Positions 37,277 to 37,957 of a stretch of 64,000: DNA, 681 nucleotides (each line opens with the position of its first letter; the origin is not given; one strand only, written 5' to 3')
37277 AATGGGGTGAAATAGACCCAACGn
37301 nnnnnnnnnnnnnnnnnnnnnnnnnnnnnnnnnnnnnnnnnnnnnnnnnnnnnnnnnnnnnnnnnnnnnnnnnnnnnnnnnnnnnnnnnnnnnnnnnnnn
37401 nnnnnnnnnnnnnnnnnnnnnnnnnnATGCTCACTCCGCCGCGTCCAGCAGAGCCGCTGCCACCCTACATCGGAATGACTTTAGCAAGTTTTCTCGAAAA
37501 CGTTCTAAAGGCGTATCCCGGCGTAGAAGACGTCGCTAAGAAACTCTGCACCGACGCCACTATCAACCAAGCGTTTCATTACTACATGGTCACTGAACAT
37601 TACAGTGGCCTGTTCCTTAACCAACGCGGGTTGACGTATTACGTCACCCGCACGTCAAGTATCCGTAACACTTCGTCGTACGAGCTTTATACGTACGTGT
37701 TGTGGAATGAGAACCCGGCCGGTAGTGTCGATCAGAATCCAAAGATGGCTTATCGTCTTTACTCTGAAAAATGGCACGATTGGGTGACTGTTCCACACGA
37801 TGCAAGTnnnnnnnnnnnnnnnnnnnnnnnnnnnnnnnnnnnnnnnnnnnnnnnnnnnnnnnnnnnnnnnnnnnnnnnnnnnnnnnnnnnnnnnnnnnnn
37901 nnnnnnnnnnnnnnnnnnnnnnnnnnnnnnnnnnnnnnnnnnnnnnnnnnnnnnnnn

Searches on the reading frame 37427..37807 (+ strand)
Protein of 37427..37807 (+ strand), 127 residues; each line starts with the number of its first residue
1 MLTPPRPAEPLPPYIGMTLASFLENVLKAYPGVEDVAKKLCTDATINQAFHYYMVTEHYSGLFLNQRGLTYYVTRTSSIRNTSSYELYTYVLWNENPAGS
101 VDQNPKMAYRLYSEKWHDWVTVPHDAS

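Call 72: search_protein_families(library=phrogs, proteins=[window:37427-37807:+], max_evalue=0.001)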
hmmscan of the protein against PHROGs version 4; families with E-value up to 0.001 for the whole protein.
window:37427-37807:+ (127 aa): 2 families
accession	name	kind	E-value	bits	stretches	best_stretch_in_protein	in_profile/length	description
phrog_9835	-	unknown function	5.8e-67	224.4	1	8-126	2-120/120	-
phrog_30379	-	unknown function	3e-30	104.5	1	92-127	2-37/37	-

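Call 73: search_protein_families(library=pfam, proteins=[window:37427-37807:+], max_evalue=0.001)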
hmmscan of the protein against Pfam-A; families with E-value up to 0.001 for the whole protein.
window:37427-37807:+ (127 aa): 0 families
